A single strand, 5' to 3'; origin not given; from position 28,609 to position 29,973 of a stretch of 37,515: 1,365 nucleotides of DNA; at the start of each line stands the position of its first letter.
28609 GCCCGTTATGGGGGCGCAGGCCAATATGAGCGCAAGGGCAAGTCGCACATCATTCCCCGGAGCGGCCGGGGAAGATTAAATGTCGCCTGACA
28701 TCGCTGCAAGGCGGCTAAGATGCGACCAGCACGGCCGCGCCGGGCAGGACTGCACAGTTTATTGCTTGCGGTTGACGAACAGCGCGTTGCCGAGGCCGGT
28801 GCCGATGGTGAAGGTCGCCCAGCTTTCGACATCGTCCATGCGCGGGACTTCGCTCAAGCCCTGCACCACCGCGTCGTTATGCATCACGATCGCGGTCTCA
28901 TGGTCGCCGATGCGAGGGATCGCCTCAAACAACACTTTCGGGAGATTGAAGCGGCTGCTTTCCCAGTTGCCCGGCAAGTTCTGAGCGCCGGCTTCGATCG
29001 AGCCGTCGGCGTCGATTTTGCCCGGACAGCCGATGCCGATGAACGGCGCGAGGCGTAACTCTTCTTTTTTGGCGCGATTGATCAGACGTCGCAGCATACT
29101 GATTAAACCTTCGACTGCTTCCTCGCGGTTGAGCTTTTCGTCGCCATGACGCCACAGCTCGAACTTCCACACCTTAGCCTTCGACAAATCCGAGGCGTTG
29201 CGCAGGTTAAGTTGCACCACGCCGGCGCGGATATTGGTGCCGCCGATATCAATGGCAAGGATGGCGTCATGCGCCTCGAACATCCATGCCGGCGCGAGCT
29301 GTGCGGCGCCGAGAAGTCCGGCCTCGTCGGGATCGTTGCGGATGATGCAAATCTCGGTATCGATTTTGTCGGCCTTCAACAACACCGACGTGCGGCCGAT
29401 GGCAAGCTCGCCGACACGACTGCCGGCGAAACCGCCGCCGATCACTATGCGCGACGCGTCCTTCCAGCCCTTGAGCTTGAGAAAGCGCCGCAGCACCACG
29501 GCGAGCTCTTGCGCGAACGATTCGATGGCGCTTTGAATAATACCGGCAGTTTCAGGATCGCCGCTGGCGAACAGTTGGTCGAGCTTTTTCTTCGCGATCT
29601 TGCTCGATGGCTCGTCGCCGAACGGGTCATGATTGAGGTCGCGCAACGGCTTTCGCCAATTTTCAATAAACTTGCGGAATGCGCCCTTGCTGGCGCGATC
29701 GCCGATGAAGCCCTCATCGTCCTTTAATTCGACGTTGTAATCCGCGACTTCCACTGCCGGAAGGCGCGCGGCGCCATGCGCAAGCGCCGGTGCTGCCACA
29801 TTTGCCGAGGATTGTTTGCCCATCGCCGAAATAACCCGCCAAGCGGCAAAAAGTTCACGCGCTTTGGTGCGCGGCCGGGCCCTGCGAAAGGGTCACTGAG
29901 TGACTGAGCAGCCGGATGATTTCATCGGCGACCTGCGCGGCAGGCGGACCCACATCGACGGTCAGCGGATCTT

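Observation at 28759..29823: Sugar kinase with ASKHA/ROK motifs in circularly permuted order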

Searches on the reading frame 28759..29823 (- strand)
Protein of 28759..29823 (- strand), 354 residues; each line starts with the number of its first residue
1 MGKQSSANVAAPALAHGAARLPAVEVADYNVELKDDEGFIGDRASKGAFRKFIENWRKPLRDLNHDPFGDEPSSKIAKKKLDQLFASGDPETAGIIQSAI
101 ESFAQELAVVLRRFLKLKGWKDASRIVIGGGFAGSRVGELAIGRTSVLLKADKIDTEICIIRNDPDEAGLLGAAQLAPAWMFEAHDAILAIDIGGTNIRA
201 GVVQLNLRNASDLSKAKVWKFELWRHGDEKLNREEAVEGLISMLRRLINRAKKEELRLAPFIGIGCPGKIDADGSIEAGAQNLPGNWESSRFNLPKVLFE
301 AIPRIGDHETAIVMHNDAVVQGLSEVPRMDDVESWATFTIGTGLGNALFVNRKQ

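Call 3: search_protein_families(library=pfam, proteins=[window:28759-29823:-], max_evalue=10)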
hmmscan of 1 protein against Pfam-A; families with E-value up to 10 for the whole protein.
window:28759-29823:- (354 aa): 3 families
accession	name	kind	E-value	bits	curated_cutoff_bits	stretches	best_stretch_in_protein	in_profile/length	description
PF00480.26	ROK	-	1.6e-10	41.4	22.9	2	189-353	2-143/294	ROK family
PF00349.27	Hexokinase_1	-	0.021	15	24.3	1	187-217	58-88/201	Hexokinase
PF02782.22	FGGY_C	-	0.04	14.1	27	1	92-177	120-194/198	FGGY family of carbohydrate kinases, C-terminal domain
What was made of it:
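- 28759..29823 (-): Whole gene, 354 aa plus stop codon: circularly permuted ROK-like ASKHA kinase. Pfam ROK 41.4 bits, above the 22.9 cut-off (call 3).
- On ROK family (Pfam PF00480): 41.4 bits against a cut-off of 22.9, but the best stretch covers only profile positions 2-143 of 294 (call 3).
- Closest known: Canonical bacterial glucokinase Glk. Different: It is a different family, and the target gives no Pfam match to it (call 3).
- Checked: Pfam ROK matches residues 189-353 to profile positions 2-143 of 294 (E 1.6e-10, call 3).
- There is no DNA-binding domain (call 3).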

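Call 4: search_protein_families(library=ncbifam, proteins=[window:28759-29823:-], max_evalue=10)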
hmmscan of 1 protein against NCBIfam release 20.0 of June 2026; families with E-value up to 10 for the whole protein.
window:28759-29823:- (354 aa): 6 families
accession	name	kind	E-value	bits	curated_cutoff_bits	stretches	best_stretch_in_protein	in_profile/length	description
TIGR00744.1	ROK_glcA_fam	subfamily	2.3e-08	33.7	260.35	2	189-352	1-143/318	ROK family glucokinase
NF007251.0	PRK09698.1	equivalog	2e-07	30.6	253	1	184-352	4-151/304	allose kinase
NF042998.1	bglucokin_BglK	equivalog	6e-05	22.4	550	2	312-353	98-141/291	beta-glucoside kinase BglK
NF003461.0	PRK05082.1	subfamily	7.9e-05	22.2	283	2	188-212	3-29/291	N-acetylmannosamine kinase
NF047821.1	NactlManKinNanK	equivalog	0.00041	20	450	2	101-177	215-286/288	N-acetylmannosamine kinase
NF045942.1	PolPhglucPhase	equivalog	0.016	14.9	250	1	190-351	4-142/242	polyphosphate--glucose phosphotransferase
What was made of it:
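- On ROK glucokinase subfamily (TIGR00744): 33.7 bits against a cut-off of 260 (call 4).
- On Polyphosphate glucokinase (NF045942): 14.9 bits against a cut-off of 250 (call 4).
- Closest known: Polyphosphate/ATP glucomannokinase and polyphosphate glucokinase. Different: The curated polyphosphate-glucokinase model scores 14.9 bits against a cut-off of 250 (call 4).
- Matches to curated glucokinase and polyphosphate-glucokinase models are far below their cut-offs (call 4). No curated kinase equivalog model comes close to its cut-off (call 4). The best weak NCBIfam hit is the ROK glucokinase subfamily (call 4).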

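Call 5: search_solved_structures(query=window:28759-29823:-, max_evalue=10, show_alignments=3)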
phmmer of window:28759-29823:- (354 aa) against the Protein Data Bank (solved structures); distinct sequences matched with E-value up to 10: 4.
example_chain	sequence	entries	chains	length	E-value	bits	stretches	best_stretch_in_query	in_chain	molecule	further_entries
5nck_A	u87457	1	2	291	0.0039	19.3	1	188-352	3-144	N-acetylmannosamine kinase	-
2gup_A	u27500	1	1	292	0.023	16.7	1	305-352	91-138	ROK family protein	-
3vov_A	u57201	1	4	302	0.17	13.8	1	237-349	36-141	Glucokinase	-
1woq_A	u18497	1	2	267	0.8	11.6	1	187-350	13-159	Inorganic polyphosphate/ATP-glucomannokinase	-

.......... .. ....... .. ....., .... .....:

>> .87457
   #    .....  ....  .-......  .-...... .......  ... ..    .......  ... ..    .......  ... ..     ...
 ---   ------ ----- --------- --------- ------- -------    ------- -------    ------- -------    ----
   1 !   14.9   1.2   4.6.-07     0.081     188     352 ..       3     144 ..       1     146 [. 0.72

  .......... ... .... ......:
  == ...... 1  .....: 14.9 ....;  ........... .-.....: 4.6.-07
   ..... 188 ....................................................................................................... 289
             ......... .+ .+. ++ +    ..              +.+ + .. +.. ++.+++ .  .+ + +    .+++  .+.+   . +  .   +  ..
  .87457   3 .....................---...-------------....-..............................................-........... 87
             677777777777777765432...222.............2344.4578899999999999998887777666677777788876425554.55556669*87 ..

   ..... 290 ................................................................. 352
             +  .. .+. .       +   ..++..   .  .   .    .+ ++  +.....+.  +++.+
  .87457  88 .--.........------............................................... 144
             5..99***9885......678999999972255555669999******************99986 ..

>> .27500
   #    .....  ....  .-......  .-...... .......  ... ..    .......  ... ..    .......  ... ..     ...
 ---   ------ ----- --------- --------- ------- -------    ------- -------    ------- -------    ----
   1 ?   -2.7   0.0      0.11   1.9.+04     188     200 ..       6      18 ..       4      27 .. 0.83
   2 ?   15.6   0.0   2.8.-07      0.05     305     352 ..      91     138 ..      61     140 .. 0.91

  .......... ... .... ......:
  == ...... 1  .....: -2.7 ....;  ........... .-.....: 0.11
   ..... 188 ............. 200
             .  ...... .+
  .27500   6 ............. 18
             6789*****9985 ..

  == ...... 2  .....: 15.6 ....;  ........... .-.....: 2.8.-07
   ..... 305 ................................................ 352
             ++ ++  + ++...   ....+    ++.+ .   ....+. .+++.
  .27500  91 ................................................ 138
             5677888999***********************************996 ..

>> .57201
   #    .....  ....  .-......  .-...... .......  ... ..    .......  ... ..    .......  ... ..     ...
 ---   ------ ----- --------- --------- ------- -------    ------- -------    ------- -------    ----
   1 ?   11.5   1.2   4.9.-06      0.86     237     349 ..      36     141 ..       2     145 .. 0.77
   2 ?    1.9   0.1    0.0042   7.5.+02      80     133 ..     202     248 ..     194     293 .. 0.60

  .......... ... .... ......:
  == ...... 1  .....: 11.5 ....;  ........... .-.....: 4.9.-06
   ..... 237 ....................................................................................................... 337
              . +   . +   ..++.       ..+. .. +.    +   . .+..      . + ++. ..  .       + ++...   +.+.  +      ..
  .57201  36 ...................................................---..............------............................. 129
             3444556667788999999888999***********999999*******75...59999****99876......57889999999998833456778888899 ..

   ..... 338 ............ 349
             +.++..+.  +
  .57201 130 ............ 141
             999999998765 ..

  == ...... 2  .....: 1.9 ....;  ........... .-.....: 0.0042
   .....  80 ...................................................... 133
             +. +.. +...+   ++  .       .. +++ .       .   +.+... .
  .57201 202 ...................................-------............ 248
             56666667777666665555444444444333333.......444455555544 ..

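Call 6: find_homologous_proteins(query=window:28759-29823:-)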
Query window:28759-29823:- (354 aa): 8000 proteins with E <= 0.001 among 8000 candidates; the best 120 are listed.
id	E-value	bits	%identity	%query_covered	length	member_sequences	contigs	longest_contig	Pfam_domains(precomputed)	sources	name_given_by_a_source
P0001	3.2e-231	784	100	100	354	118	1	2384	PF00480.27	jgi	-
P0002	7.1e-208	707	90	95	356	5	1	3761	PF00480.27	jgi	-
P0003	7.2e-201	684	87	100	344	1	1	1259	PF00480.27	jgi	jgi:hypothetical protein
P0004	2.2e-199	679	86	95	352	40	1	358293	PF00480.27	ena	-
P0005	3.7e-199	679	85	100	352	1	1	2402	PF00480.27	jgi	jgi:predicted NBD/HSP70 family sugar kinase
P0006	4.5e-199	678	86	95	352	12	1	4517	PF00480.27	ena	-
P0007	6.9e-199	678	85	100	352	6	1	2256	PF00480.27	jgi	jgi:ROK family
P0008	1.7e-198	677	86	96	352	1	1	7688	PF00480.27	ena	-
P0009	2.0e-198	676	84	100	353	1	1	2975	PF00480.27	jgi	jgi:predicted NBD/HSP70 family sugar kinase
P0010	1.9e-197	673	86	95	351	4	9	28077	PF00480.27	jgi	jgi:predicted NBD/HSP70 family sugar kinase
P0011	5.7e-197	672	86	100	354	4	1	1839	PF00480.27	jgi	jgi:hypothetical protein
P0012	4.9e-195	665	84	100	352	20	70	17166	PF00480.27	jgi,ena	jgi:predicted NBD/HSP70 family sugar kinase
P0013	8.9e-195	664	86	95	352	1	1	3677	PF00480.27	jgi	jgi:ROK family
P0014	3.7e-189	646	80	96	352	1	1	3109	PF00480.27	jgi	jgi:ROK family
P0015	1.8e-185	634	82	96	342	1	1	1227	PF00480.27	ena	-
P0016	2.8e-184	630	78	100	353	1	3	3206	PF00480.27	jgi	jgi:hypothetical protein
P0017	2.2e-183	627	78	100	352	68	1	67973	PF00480.27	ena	-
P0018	8.2e-183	625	79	100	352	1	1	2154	PF00480.27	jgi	jgi:predicted NBD/HSP70 family sugar kinase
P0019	9.2e-183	625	79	97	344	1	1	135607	PF00480.27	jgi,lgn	jgi:hypothetical protein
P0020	5.5e-181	619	84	89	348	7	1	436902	PF00480.27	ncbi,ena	-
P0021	6.7e-181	619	76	100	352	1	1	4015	PF00480.27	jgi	jgi:hypothetical protein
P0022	1.6e-180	617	79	96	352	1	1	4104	PF00480.27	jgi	jgi:hypothetical protein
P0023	4.0e-180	616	77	99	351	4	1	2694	PF00480.27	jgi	jgi:ROK family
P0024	1.2e-178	611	79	97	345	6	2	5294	PF00480.27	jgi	jgi:predicted NBD/HSP70 family sugar kinase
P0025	3.8e-178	610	77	98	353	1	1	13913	PF00480.27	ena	-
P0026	2.4e-177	607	77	96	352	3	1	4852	PF00480.27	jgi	jgi:hypothetical protein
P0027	3.6e-177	606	76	98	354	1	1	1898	PF00480.27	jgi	jgi:hypothetical protein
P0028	6.5e-177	606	77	97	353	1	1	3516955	PF00480.27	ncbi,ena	-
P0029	7.0e-177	606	76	98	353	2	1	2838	PF00480.27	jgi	jgi:hypothetical protein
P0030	1.3e-176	605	77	97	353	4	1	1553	PF00480.27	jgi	-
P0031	1.8e-176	604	75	98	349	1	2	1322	PF00480.27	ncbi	-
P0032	3.3e-176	603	76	100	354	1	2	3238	PF00480.27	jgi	jgi:ROK family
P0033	6.6e-176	602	75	98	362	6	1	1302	PF00480.27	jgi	jgi:hypothetical protein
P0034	8.9e-176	602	77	96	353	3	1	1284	PF00480.27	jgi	jgi:predicted NBD/HSP70 family sugar kinase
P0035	1.1e-175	602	77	97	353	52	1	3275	PF00480.27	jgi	jgi:hypothetical protein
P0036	1.4e-175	601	76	98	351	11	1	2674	PF00480.27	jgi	jgi:hypothetical protein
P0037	1.7e-175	601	77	97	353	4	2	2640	PF00480.27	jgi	jgi:hypothetical protein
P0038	1.9e-175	601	75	100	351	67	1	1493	PF00480.27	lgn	-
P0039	3.5e-175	600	76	97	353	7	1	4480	PF00480.27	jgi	jgi:hypothetical protein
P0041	2.3e-174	597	76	97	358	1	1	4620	PF00480.27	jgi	jgi:ROK family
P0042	2.3e-174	597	76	97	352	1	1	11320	PF00480.27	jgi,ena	-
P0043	3.0e-174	597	75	98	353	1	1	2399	PF00480.27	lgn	-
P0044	3.9e-174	596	75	99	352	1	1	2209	PF00480.27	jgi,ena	-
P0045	6.1e-174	596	77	95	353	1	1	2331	PF00480.27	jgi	jgi:predicted NBD/HSP70 family sugar kinase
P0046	8.0e-174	595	76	98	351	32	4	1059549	PF00480.27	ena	-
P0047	1.2e-173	595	75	97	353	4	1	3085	PF00480.27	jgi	jgi:hypothetical protein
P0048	1.6e-173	594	75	96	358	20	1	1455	PF00480.27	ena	-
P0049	1.7e-173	594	75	99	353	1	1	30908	PF00480.27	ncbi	-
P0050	2.4e-173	594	76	97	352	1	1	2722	PF00480.27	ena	-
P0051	3.3e-173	593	76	96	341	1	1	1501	PF00480.27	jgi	jgi:hypothetical protein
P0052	3.7e-173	593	74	99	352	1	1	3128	PF00480.27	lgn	-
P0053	5.6e-173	593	75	97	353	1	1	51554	PF00480.27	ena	-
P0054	7.1e-173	592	76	96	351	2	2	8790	PF00480.27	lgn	-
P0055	8.6e-173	592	76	97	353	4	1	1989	PF00480.27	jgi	jgi:ROK family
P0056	1.0e-172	592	75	97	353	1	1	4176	PF00480.27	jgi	jgi:hypothetical protein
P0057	1.2e-172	592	76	97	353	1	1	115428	PF00480.27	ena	-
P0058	1.9e-172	591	73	99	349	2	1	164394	PF00480.27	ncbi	ncbi:MAG TPA: ROK family protein [Xanthobacteraceae bacterium]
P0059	2.2e-172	591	75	98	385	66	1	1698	PF00480.27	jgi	jgi:hypothetical protein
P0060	2.2e-172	591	76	97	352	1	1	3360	PF00480.27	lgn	-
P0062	4.5e-172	590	75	98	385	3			PF00480.27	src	-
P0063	6.5e-172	589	74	99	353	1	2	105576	PF00480.27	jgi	jgi:hypothetical protein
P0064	7.3e-172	589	75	97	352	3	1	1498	PF00480.27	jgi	jgi:hypothetical protein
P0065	7.4e-172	589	75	98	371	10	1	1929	PF00480.27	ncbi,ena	-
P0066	1.0e-171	588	75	96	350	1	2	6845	PF00480.27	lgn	-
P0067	1.2e-171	588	74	99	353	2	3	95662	PF00480.27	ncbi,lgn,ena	-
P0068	1.3e-171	588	76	98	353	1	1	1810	PF00480.27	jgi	jgi:predicted NBD/HSP70 family sugar kinase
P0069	1.4e-171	588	76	97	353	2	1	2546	PF00480.27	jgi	jgi:predicted NBD/HSP70 family sugar kinase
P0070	1.9e-171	588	75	97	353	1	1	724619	PF00480.27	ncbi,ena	-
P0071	2.0e-171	588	74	96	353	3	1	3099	PF00480.27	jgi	jgi:ROK family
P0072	2.4e-171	587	76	96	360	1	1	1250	PF00480.27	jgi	jgi:hypothetical protein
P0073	3.1e-171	587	75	97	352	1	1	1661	PF00480.27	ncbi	-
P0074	4.0e-171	587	74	99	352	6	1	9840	PF00480.27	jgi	jgi:hypothetical protein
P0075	4.0e-171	587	74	99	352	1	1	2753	PF00480.27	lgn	-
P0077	4.8e-171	586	73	99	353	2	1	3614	PF00480.27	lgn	-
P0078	5.5e-171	586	76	97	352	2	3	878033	PF00480.27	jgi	jgi:predicted NBD/HSP70 family sugar kinase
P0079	8.8e-171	585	76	97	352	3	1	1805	PF00480.27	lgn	-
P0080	1.1e-170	585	75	97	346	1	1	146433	PF00480.27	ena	-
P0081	1.2e-170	585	74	99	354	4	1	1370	PF00480.27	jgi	jgi:hypothetical protein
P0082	1.4e-170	585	73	99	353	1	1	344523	PF00480.27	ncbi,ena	-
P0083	2.5e-170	584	75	98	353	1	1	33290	PF00480.27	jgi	jgi:hypothetical protein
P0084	2.6e-170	584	75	96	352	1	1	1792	PF00480.27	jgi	jgi:predicted NBD/HSP70 family sugar kinase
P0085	5.0e-170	583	72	99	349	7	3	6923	PF00480.27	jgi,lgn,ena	jgi:hypothetical protein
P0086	5.0e-170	583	75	97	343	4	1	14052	PF00480.27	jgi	jgi:hypothetical protein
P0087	6.9e-170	582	73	99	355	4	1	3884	PF00480.27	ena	-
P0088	1.4e-169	581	76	96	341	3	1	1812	PF00480.27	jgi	jgi:hypothetical protein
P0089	1.9e-169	581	73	99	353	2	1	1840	PF00480.27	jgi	-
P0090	1.9e-169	581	74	99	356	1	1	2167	PF00480.27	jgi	jgi:hypothetical protein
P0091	2.0e-169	581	73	99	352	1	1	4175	PF00480.27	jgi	jgi:hypothetical protein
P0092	2.0e-169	581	75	97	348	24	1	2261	PF00480.27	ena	-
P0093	2.2e-169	581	73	99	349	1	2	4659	PF00480.27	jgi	jgi:hypothetical protein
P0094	2.6e-169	581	73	100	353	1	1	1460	PF00480.27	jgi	jgi:hypothetical protein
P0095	3.5e-169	580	74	97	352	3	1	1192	PF00480.27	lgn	-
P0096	3.7e-169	580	73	98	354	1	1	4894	PF00480.27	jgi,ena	-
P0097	3.9e-169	580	75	97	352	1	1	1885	PF00480.27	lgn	-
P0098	5.0e-169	580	75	97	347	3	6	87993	PF00480.27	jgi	jgi:predicted NBD/HSP70 family sugar kinase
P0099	5.4e-169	580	73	97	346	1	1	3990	PF00480.27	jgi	jgi:ROK family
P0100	6.0e-169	579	74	100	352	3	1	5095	PF00480.27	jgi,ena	jgi:predicted NBD/HSP70 family sugar kinase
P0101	6.5e-169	579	76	96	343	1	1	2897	PF00480.27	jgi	jgi:predicted NBD/HSP70 family sugar kinase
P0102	7.3e-169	579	75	97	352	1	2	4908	PF00480.27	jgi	jgi:predicted NBD/HSP70 family sugar kinase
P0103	7.6e-169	579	74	98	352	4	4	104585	PF00480.27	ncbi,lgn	-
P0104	1.6e-168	578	74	99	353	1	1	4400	PF00480.27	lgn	-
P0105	1.7e-168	578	74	97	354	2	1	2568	PF00480.27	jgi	-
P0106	2.2e-168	578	71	99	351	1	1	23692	PF00480.27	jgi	jgi:ROK family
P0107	2.2e-168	578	75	95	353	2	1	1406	PF00480.27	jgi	jgi:ROK family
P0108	2.4e-168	577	74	95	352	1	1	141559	PF00480.27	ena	-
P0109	2.4e-168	577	71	99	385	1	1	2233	PF00480.27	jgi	-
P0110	2.5e-168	577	74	96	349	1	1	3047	PF00480.27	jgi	jgi:ROK family protein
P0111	2.7e-168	577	75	95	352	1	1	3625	PF00480.27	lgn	-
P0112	3.4e-168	577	73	99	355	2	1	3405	PF00480.27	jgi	jgi:ROK family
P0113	3.7e-168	577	74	96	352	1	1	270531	PF00480.27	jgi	jgi:predicted NBD/HSP70 family sugar kinase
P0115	5.3e-168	576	73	97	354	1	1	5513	PF00480.27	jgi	jgi:predicted NBD/HSP70 family sugar kinase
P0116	5.7e-168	576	74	98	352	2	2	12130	PF00480.27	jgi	jgi:predicted NBD/HSP70 family sugar kinase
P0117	5.7e-168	576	73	97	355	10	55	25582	PF00480.27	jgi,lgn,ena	jgi:hypothetical protein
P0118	5.9e-168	576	74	99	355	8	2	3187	PF00480.27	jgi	jgi:predicted NBD/HSP70 family sugar kinase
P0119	6.0e-168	576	73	96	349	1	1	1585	PF00480.27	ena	-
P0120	6.5e-168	576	73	97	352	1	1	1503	PF00480.27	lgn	-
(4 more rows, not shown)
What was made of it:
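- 28759..29823 (-): More than 8000 full-length homologues (call 6).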

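Call 19: find_related_loci(query=window:28759-29823:-, collection=genome_contigs, flank=6000)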
Query window:28759-29823:- (354 aa) in genome_contigs; peptide patterns used: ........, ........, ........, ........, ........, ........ (x = any residue, [..] = any of these).
600 stretches matched a pattern (row limit reached: there are more); 589 encode a relative of the query (tblastn E <= 1e-3); the best 80 are kept; 80 distinct loci.
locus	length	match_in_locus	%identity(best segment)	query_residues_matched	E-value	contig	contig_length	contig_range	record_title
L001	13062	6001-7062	94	1-354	0e+0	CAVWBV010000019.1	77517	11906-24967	MAG: uncultured Alphaproteobacteria bacterium isolate MFD05512.bin.1.14 genome assembly, contig: contig_44826, whole gen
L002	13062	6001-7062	91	1-354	0e+0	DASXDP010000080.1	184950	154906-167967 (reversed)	MAG TPA_asm: Xanthobacteraceae bacterium isolate SMAG_U5089 k141_1473102, whole genome shotgun sequence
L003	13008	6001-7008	85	19-354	0e+0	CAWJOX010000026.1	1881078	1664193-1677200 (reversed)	MAG: uncultured Alphaproteobacteria bacterium isolate MFD04434.bin.1.171 genome assembly, contig: contig_634, whole geno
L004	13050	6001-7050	78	1-353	0e+0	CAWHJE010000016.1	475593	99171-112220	MAG: uncultured Alphaproteobacteria bacterium isolate MFD02134.bin.1.73 genome assembly, contig: contig_24488, whole gen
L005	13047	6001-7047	73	1-352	3e-178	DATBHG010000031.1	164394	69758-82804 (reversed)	MAG TPA_asm: Xanthobacteraceae bacterium isolate SMAG_U3858 k141_1713813, whole genome shotgun sequence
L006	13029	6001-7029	75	12-353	2e-175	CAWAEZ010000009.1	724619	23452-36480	MAG: uncultured Alphaproteobacteria bacterium isolate MFD09671.bin.1.162 genome assembly, contig: contig_16851, whole ge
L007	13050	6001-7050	73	5-353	7e-175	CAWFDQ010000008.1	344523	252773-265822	MAG: uncultured Alphaproteobacteria bacterium isolate MFD05512.bin.2.37 genome assembly, contig: contig_36619, whole gen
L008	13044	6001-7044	73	7-353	1e-170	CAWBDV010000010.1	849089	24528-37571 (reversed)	MAG: uncultured Alphaproteobacteria bacterium isolate MFD09567.bin.3.28 genome assembly, contig: contig_60375, whole gen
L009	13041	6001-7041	74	11-354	7e-170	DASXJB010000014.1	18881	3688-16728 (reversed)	MAG TPA_asm: Xanthobacteraceae bacterium isolate SMAG_U5237 k141_3323989, whole genome shotgun sequence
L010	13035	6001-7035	73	10-354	1e-169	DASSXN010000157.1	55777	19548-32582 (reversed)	MAG TPA_asm: Xanthobacteraceae bacterium isolate SMAG_U651 k141_1085282, whole genome shotgun sequence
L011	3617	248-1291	74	10-354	4e-177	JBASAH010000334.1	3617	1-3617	MAG: Xanthobacteraceae bacterium isolate MFD11090_ilm_asm_bin5 k127_124924, whole genome shotgun sequence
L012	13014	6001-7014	73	16-353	8e-169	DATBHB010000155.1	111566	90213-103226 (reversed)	MAG TPA_asm: Xanthobacteraceae bacterium isolate SMAG_U3853 k141_1096215, whole genome shotgun sequence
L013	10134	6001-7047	70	5-352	2e-168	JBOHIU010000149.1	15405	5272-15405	MAG: Xanthobacteraceae bacterium isolate TC-S_metawrap_bin.68 k127_867410, whole genome shotgun sequence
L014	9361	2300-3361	71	2-354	2e-167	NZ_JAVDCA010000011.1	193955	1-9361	Astrobacterium formosum strain Astr-EGSB 11, whole genome shotgun sequence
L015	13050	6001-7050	69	1-354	6e-167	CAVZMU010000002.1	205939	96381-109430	MAG: uncultured Alphaproteobacteria bacterium isolate MFD02134.bin.2.172 genome assembly, contig: contig_111343, whole g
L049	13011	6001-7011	64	16-352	6e-148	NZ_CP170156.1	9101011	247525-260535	Bradyrhizobium sp. ma5 chromosome, complete genome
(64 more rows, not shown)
